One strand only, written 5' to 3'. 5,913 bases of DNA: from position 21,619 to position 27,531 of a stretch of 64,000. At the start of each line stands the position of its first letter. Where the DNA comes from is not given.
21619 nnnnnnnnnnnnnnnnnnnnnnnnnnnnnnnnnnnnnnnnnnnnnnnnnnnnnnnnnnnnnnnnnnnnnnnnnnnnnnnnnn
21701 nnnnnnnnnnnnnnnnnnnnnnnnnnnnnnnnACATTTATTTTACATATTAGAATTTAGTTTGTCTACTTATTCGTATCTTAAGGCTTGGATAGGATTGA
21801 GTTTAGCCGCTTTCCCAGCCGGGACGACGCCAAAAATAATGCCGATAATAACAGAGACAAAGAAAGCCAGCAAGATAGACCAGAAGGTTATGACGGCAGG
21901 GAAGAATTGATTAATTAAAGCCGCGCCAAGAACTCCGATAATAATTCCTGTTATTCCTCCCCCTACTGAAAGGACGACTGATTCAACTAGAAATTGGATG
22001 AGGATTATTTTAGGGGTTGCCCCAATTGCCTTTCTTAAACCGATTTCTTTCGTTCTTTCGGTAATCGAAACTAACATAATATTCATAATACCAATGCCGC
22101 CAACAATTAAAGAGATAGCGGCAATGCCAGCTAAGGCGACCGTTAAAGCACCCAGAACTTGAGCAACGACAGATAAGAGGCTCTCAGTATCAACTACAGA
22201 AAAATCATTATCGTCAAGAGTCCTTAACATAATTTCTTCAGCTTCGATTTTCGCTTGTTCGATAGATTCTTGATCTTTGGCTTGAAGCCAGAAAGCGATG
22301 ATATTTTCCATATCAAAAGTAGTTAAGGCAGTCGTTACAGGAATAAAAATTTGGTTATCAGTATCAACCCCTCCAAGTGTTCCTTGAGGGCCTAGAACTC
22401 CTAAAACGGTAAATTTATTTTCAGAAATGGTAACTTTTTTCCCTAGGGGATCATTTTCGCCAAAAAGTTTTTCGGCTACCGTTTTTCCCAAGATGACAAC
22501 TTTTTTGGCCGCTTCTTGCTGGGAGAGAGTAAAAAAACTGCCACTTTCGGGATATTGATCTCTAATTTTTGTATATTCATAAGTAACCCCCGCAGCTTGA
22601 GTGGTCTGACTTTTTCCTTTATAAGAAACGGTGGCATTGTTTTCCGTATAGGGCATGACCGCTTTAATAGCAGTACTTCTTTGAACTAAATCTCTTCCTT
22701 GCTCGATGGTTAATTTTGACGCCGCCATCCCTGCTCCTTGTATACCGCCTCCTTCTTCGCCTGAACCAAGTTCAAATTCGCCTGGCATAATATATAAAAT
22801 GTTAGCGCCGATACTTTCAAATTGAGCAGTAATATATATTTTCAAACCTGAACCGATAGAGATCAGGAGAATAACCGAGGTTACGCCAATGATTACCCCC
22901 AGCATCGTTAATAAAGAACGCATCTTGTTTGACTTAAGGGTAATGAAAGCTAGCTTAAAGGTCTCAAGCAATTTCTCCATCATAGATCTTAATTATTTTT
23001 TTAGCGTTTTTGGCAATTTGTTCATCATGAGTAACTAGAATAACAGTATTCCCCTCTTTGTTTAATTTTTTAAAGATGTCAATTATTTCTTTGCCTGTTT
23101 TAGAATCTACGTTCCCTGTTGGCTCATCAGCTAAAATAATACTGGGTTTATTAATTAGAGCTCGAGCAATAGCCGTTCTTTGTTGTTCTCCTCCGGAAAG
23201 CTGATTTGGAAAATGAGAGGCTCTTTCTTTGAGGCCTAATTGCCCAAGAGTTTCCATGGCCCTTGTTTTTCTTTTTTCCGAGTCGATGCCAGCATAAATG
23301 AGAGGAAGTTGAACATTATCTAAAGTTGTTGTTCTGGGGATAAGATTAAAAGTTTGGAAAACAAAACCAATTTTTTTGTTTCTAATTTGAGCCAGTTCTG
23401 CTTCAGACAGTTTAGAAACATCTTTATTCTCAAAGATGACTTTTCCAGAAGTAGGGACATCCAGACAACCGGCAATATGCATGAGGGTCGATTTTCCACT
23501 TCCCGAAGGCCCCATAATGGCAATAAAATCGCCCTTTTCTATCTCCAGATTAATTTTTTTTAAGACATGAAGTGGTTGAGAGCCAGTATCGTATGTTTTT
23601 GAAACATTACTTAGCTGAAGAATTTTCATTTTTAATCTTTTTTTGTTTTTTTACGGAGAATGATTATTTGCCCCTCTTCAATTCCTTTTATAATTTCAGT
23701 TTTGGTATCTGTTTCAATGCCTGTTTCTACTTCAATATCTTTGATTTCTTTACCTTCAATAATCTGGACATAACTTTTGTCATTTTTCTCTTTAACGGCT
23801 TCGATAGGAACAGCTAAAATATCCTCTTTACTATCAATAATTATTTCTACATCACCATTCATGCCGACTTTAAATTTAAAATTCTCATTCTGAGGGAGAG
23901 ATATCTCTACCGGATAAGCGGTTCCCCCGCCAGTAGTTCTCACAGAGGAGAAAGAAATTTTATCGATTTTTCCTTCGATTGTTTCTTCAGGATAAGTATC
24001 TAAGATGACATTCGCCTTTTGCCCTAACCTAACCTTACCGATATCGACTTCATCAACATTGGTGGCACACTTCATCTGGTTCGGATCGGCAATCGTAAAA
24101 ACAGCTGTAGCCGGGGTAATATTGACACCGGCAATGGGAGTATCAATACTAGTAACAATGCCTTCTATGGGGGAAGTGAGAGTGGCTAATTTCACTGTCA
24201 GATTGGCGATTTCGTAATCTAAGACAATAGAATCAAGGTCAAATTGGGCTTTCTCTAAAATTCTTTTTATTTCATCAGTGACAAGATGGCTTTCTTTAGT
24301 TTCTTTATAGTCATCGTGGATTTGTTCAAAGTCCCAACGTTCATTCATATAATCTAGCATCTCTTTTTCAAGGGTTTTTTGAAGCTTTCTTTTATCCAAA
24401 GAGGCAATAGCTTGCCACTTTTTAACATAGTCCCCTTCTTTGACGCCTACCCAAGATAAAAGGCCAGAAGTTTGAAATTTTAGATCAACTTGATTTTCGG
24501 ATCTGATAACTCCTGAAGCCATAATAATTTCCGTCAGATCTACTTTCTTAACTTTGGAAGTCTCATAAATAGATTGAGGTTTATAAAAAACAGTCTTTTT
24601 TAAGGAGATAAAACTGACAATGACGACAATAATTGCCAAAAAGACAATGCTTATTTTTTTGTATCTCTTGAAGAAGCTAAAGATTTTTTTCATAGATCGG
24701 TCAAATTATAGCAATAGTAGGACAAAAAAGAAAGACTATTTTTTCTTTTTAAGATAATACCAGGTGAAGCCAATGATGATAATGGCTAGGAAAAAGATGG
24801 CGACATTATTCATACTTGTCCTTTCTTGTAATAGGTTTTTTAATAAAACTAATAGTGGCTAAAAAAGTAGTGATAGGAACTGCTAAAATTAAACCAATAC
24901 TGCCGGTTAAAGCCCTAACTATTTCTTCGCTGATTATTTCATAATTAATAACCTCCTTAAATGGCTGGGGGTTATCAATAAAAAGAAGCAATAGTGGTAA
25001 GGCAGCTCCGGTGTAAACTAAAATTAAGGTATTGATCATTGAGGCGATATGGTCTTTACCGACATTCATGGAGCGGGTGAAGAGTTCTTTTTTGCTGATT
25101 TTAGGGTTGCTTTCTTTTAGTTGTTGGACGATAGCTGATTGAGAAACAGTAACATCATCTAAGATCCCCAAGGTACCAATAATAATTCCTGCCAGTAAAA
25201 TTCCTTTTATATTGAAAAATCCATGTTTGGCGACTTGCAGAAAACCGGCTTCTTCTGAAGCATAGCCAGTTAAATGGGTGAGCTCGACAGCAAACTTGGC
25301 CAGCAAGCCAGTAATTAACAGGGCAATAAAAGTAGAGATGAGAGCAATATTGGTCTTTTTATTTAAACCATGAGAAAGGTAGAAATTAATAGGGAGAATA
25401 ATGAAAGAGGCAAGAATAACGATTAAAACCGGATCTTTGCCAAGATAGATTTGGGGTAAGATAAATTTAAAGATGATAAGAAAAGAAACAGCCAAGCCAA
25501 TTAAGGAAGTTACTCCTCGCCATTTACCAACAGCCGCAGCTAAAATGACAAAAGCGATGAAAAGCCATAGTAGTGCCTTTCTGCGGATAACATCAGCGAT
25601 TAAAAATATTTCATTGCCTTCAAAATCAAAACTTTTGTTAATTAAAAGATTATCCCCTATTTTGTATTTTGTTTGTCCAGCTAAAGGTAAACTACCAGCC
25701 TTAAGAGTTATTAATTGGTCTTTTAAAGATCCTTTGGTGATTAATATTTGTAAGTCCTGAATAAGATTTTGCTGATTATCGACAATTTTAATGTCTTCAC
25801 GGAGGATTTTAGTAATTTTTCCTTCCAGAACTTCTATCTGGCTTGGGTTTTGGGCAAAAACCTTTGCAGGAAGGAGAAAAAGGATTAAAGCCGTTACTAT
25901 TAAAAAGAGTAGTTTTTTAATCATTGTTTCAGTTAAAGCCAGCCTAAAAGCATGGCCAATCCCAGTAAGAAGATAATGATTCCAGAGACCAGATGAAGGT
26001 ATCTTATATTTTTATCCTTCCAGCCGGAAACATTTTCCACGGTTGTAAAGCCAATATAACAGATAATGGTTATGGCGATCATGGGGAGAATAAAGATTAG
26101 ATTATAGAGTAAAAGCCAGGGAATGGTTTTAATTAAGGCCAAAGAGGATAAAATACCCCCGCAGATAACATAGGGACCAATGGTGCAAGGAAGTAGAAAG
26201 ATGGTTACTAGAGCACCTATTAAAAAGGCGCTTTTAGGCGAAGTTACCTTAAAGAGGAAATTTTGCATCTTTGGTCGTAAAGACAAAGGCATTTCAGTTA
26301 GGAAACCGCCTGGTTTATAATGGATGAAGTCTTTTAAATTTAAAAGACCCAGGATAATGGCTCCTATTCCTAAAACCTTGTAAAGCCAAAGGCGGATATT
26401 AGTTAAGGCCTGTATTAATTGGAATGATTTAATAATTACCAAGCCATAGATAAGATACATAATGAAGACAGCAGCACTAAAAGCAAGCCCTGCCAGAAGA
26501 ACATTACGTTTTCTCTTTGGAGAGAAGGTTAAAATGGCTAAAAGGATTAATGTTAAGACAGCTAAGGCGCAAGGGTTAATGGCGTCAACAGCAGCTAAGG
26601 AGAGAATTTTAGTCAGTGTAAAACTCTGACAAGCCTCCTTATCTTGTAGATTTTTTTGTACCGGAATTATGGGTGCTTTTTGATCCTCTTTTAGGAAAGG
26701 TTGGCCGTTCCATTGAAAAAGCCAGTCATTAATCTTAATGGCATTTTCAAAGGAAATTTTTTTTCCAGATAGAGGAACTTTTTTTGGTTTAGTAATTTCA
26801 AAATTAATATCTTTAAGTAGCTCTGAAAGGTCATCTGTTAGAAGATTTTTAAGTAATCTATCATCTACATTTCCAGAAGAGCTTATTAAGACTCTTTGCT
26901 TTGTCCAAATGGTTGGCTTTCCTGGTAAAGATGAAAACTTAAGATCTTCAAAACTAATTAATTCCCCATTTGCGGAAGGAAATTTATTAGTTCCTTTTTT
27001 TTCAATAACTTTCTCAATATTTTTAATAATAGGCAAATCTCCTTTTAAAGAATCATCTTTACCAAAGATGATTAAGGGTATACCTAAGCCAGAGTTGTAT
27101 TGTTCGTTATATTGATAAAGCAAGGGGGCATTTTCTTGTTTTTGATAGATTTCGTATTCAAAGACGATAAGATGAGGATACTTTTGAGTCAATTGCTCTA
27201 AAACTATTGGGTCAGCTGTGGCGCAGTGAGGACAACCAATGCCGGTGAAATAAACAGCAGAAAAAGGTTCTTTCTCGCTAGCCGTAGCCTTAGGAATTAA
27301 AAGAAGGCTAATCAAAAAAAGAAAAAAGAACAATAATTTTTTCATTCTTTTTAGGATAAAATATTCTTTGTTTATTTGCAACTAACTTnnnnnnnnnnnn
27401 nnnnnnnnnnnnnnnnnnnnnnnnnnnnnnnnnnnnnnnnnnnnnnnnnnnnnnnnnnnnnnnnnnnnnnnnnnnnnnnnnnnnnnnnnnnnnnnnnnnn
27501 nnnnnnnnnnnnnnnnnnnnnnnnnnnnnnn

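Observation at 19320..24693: MacAB-type tripartite exporter co-transcribed with five tightly coupled small secreted/membrane proteins of unknown function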

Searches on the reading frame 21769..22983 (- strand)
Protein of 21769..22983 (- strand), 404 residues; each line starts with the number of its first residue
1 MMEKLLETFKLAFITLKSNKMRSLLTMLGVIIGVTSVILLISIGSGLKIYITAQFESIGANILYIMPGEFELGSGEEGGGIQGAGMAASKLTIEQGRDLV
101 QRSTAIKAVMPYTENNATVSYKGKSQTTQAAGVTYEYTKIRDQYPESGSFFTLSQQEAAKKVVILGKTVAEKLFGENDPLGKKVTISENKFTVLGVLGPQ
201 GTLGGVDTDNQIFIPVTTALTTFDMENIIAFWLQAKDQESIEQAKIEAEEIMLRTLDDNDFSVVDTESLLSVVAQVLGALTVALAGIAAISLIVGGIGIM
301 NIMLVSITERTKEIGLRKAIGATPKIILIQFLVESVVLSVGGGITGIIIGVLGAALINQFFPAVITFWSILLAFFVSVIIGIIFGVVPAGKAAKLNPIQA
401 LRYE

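Call 3: search_protein_families(library=pfam, proteins=[window:21769-22983:-], max_evalue=0.1)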
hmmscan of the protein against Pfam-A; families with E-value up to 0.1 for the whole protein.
window:21769-22983:- (404 aa): 2 families
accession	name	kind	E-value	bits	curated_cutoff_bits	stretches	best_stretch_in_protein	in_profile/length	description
PF12704.14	MacB_PCD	-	6.5e-44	151.1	27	1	23-250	1-206/207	MacB-like periplasmic core domain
PF02687.27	FtsX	-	2.6e-20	73.1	25.5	1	287-397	3-120/120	FtsX-like permease C-terminal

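Call 4: search_protein_families(library=ncbifam, proteins=[window:21769-22983:-], max_evalue=0.1)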
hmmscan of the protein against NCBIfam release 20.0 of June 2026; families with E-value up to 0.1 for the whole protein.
window:21769-22983:- (404 aa): 10 families
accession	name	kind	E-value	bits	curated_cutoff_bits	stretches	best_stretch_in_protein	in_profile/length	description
NF007826.0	PRK10535.1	equivalog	4.8e-62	210.2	966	1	3-402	252-646/648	macrolide ABC transporter ATP-binding protein/permease MacB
TIGR03434.1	ADOP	subfamily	4.9e-37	127.5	622.3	1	86-402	68-400/803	ADOP family duplicated permease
TIGR02212.1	lolCE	equivalog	1.9e-14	53.5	362.45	1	21-404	22-411/411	lipoprotein-releasing ABC transporter permease subunit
NF038346.1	FtsX_actino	exception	1.6e-09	37.6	250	1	262-387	161-296/308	permease-like cell division protein FtsX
NF038347.1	FtsX_Gpos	exception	4e-05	23.1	225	1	230-360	123-247/296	permease-like cell division protein FtsX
NF041854.1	ABC_perm_YbbP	equivalog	0.00016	19.7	999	1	235-348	636-751/806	putative ABC transporter permease subunit YbbP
TIGR00439.2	FtsX_Gneg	equivalog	0.0013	18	255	1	270-361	163-247/292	permease-like cell division protein FtsX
NF008076.0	PRK10814.1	exception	0.0014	17.7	473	1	20-404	24-399/399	lipoprotein-releasing ABC transporter permease subunit LolC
NF008357.0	PRK11146.1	exception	0.0059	15.5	439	0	96-354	81-342/414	lipoprotein-releasing ABC transporter permease subunit LolE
TIGR02213.1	lolE_release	exception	0.079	11.8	540.35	0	359-401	366-408/411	lipoprotein-releasing ABC transporter permease subunit LolE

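Call 59: search_solved_structures(query=window:21769-22983:-, max_evalue=0.00001)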
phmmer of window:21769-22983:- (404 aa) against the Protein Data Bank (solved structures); distinct sequences matched with E-value up to 0.00001: 7.
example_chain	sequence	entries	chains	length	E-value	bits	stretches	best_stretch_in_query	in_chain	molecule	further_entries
5lil_A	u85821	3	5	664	1.7e-57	198.5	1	3-403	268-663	Macrolide export ATP-binding/permease protein MacB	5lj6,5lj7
5gko_A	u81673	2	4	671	1e-54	189.4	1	2-402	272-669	Macrolide export ATP-binding/permease protein MacB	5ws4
5nik_J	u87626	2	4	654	1.5e-50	175.7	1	7-402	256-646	Macrolide export ATP-binding/permease protein MacB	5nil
5xu1_M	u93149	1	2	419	4.5e-46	160.9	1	7-404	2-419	ABC transporter permeae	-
9o9x_C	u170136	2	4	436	5.9e-15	58.6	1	246-402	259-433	ABC transporter permease YtrF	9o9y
3ftj_A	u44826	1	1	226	1.9e-08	37.1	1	93-278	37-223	Macrolide export ATP-binding/permease protein macB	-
5f9q_A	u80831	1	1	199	2.3e-07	33.6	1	104-259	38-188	Macrolide export ATP-binding/permease protein YknZ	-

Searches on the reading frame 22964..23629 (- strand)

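Call 3: search_protein_families(library=pfam, proteins=[window:22964-23629:-], max_evalue=0.1)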
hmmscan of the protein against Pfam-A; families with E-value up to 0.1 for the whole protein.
window:22964-23629:- (221 aa): 21 families
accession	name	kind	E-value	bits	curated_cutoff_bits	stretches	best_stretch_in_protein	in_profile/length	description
PF00005.33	ABC_tran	-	1.9e-34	119.6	25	1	23-171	1-136/137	ABC transporter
PF02463.25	SMC_N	-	5.8e-08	32.9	40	1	27-217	19-213/220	RecF/RecN/SMC N terminal domain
PF13304.12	AAA_21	-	5.1e-06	27.2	27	1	142-203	236-300/304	AAA domain, putative AbiEii toxin, Type IV TA system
PF25199.1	nSTAND_NTPase5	-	3e-05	24.3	34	1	29-92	37-103/145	Novel STAND NTPase 5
PF13555.12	AAA_29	-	0.00025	21.2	27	1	27-50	16-39/61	P-loop containing region of AAA domain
PF00931.28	NB-ARC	-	0.00046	19.9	23.5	0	31-51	16-36/248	NB-ARC domain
PF20720.3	nSTAND3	-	0.00065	19.9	27.2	0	29-51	13-35/155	Novel STAND NTPase 3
PF20703.3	nSTAND1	-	0.0036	17.4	27.1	1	28-55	28-54/379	Novel STAND NTPase 1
PF03193.22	RsgA_GTPase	-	0.014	15.7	30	1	22-50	96-123/174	RsgA GTPase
PF13604.12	AAA_30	-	0.014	15.5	27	0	35-52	20-37/191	AAA domain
PF01637.24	ATPase_2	-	0.015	15.6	33.2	1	28-68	15-55/225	ATPase domain predominantly from Archaea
PF13481.12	AAA_25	-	0.015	15.4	27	1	30-50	30-50/195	AAA domain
PF13479.12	AAA_24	-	0.019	15.3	27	0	36-53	5-22/195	AAA domain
PF13238.12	AAA_18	-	0.032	15.1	29.4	0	36-53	1-18/128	AAA domain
PF13401.12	AAA_22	-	0.032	15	27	1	33-51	5-23/130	AAA domain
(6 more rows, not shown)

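Call 4: search_protein_families(library=ncbifam, proteins=[window:22964-23629:-], max_evalue=0.1)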
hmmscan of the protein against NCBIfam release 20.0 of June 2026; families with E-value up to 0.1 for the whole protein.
window:22964-23629:- (221 aa): 200 families (the best 25 are shown)
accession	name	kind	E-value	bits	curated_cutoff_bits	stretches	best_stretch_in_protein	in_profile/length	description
NF007826.0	PRK10535.1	equivalog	7.8e-78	262.3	966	1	3-220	4-221/648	macrolide ABC transporter ATP-binding protein/permease MacB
TIGR02211.1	LolD_lipo_ex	equivalog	2.2e-75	253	307.75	1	3-220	1-219/221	lipoprotein-releasing ABC transporter ATP-binding protein LolD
NF038007.1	ABC_ATP_DarD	equivalog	7e-73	244.7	375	1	4-220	2-218/218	darobactin export ABC transporter ATP-binding protein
TIGR02673.1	FtsE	equivalog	1.8e-68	230.4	264.85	1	3-218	1-213/214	cell division ATP-binding protein FtsE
NF008639.0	PRK11629.1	equivalog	1.9e-68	230.4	360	1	3-220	6-224/234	lipoprotein-releasing ABC transporter ATP-binding protein LolD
TIGR03608.1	L_ocin_972_ABC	subfamily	8.4e-65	218.1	254.85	1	6-215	1-206/206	putative bacteriocin export ABC transporter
NF007879.0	PRK10584.1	equivalog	8.6e-65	218.6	336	1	2-220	5-224/228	putative ABC transporter ATP-binding protein YbbA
TIGR02982.1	heterocyst_DevA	subfamily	8.4e-61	205.4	295.8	1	4-220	2-219/220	ABC exporter ATP-binding subunit, DevA family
TIGR02315.1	ABC_phnC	equivalog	7.5e-56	189.3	266.1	1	3-220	1-224/243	phosphonate ABC transporter ATP-binding protein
TIGR01186.1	proV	subfamily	3.5e-54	184.3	326.6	1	23-220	9-208/363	betaine/proline/choline family ABC transporter ATP-binding protein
NF040933.2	ABC_arch_GlcV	equivalog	3.5e-53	180.7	450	1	5-219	4-219/357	glucose ABC transporter ATP-binding protein GlcV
NF007027.0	PRK09493.1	equivalog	8.5e-53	179.2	379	1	4-221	2-215/240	glutamine ABC transporter ATP-binding protein GlnQ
TIGR02314.1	ABC_MetN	equivalog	6e-51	173.5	499.7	1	4-215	2-213/343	methionine ABC transporter ATP-binding protein MetN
TIGR03265.1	PhnT2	equivalog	1.5e-47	162.5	457.7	1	2-219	3-212/353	putative 2-aminoethylphosphonate ABC transporter ATP-binding protein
TIGR00968.1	3a0106s01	subfamily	6.7e-47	160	342.75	1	5-220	2-209/237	sulfate ABC transporter ATP-binding protein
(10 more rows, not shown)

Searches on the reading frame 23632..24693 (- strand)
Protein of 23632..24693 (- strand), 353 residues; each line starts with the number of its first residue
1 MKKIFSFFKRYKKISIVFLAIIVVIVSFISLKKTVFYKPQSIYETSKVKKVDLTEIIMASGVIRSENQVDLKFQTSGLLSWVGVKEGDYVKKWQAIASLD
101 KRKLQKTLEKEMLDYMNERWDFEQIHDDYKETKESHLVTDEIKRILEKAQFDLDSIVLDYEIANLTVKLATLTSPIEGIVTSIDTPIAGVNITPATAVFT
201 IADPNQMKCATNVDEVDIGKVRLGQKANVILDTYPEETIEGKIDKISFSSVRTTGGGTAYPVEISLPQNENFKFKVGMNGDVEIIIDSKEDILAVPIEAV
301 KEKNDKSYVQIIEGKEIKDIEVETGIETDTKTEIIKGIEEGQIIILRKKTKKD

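Call 3: search_protein_families(library=pfam, proteins=[window:23632-24693:-], max_evalue=0.1)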
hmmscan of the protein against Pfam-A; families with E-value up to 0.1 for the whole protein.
window:23632-24693:- (353 aa): 3 families
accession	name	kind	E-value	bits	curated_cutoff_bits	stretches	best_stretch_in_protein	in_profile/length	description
PF13437.12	HlyD_3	-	7.5e-15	56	22.2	1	171-270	1-97/106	HlyD family secretion protein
PF16576.10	HlyD_D23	-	4e-14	52.9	30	1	56-247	5-185/214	Barrel-sandwich domain of CusB or HlyD membrane-fusion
PF13533.13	Biotin_lipoyl_2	-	0.00015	22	29.8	1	72-100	4-32/32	Biotin-lipoyl like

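Call 4: search_protein_families(library=ncbifam, proteins=[window:23632-24693:-], max_evalue=0.1)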
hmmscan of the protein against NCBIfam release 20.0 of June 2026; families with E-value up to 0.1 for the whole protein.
window:23632-24693:- (353 aa): 17 families
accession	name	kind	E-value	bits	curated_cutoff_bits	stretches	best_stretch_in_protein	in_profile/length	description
TIGR01730.1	RND_mfp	subfamily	9.8e-42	143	94.9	1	45-346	3-307/322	efflux RND transporter periplasmic adaptor subunit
NF008606.0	PRK11578.1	equivalog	3e-27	95.7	342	2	148-349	164-365/371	macrolide transporter subunit MacA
TIGR01843.1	type_I_hlyD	subfamily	1.6e-20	73.5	208.65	2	107-289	210-401/422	HlyD family type I secretion periplasmic adaptor subunit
TIGR00999.1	8a0102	subfamily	3.4e-19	69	319.3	1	87-345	1-263/271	CzcB/NccB family metal efflux transporter periplasmic adaptor subunit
TIGR00998.1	8a0101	subfamily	8.4e-16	57.8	390.8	1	161-252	196-287/334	EmrA/EmrK family multidrug efflux transporter periplasmic adaptor subunit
TIGR02971.1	heterocyst_DevB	subfamily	1.9e-13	50.6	129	1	138-247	172-279/327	ABC exporter membrane fusion protein, DevB family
NF011715.0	PRK15136.1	equivalog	7.3e-12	44.6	563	2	163-243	209-289/390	multidrug efflux MFS transporter periplasmic adaptor subunit EmrA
NF002939.0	PRK03598.1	equivalog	9.6e-12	44.7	393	2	36-130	24-106/332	secretion protein HlyD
NF038010.1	ABC_adapt_DarC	equivalog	2.5e-10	39.6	450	1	97-351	162-407/417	darobactin export ABC transporter periplasmic adaptor subunit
NF007785.0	PRK10476.1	equivalog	1.1e-08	34.3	376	1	160-248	199-286/347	multidrug transporter subunit MdtN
NF045680.1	DiMtlExpIhpB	equivalog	1.7e-08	33.9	450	1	166-343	134-305/326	divalent metal ion exporter adaptor subunit IhpB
NF008589.1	PRK11556.1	equivalog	2e-05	23.7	391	1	48-344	64-371/392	MdtA/MuxA family multidrug efflux RND transporter periplasmic adaptor subunit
NF007850.1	PRK10559.1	equivalog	4.2e-05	22.8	400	1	71-248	43-224/303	p-hydroxybenzoic acid efflux pump subunit AaeA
NF045904.1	RND-peri-MexE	equivalog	0.00059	18.8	714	1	16-185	12-187/390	multidrug efflux RND transporter periplasmic adaptor subunit MexE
TIGR03794.1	NHLM_micro_HlyD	equivalog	0.00099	18.1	156.2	1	61-119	50-111/421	NHLP bacteriocin system secretion protein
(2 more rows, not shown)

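Call 60: search_solved_structures(query=window:23632-24693:-, max_evalue=0.00001)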
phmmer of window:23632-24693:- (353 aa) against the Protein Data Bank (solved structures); distinct sequences matched with E-value up to 0.00001: 9.
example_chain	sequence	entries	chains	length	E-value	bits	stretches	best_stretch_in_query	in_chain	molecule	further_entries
9qgy_G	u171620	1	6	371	4.7e-22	81.9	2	170-346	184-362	Macrolide export protein MacA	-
5nik_D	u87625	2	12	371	2.4e-21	79.6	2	164-346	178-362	Macrolide export protein MacA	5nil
4dk1_A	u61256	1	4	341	2.8e-19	72.8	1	41-347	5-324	Putative MacA, Multidrug resistance protein mexA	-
3fpp_A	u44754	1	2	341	2.6e-18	69.6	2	163-346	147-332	Macrolide-specific efflux protein macA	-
4dk0_A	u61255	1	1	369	6.1e-17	65.1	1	41-347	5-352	Putative MacA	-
4tko_B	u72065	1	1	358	5.7e-10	42.2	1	132-284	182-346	EmrA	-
20yy_D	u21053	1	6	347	3e-08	36.5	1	60-345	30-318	Multidrug efflux RND transporter periplasmic adaptor subunit MexJ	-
6vej_P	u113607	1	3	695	3.1e-07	33.2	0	52-342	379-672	Probable Resistance-Nodulation-Cell Division (RND) efflux membrane fusion protein,Probable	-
4kks_A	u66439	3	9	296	4.2e-07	32.8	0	172-347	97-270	Membrane fusion protein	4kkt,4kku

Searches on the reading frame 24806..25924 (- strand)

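Call 3: search_protein_families(library=pfam, proteins=[window:24806-25924:-], max_evalue=0.1)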
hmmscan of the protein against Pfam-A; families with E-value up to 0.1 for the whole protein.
window:24806-25924:- (372 aa): 2 families
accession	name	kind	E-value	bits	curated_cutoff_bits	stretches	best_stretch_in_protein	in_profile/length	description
PF07907.16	YibE_F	-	1.1e-78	264.5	27.2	1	118-357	1-240/241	YibE/F-like protein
PF20048.4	DUF6450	-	0.056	13.7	25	0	168-215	17-64/68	Domain of unknown function (DUF6450)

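Call 4: search_protein_families(library=ncbifam, proteins=[window:24806-25924:-], max_evalue=0.1)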
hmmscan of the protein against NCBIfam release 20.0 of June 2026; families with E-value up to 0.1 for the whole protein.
window:24806-25924:- (372 aa): 0 families

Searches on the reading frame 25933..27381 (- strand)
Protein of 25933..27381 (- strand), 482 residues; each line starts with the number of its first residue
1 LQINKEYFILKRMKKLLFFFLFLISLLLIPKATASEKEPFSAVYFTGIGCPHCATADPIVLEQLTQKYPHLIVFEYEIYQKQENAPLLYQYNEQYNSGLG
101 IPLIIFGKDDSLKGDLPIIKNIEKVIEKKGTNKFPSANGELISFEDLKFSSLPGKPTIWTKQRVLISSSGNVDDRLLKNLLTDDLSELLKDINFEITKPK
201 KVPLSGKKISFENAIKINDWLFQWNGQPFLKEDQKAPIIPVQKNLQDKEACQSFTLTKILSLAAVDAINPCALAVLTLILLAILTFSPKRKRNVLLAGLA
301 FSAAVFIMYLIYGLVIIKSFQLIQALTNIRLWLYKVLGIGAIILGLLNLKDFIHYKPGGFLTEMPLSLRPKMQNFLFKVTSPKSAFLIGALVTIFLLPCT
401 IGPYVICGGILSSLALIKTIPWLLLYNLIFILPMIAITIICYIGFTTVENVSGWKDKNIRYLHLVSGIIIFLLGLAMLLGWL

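Call 61: search_protein_families(library=pfam, proteins=[window:25933-27381:-], max_evalue=0.001)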
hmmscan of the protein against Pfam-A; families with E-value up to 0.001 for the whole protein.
window:25933-27381:- (482 aa): 1 family
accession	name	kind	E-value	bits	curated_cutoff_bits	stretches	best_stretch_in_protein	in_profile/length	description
PF11139.14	SfLAP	-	2.9e-07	30.6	35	1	259-478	1-208/213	Sap, sulfolipid-1-addressing protein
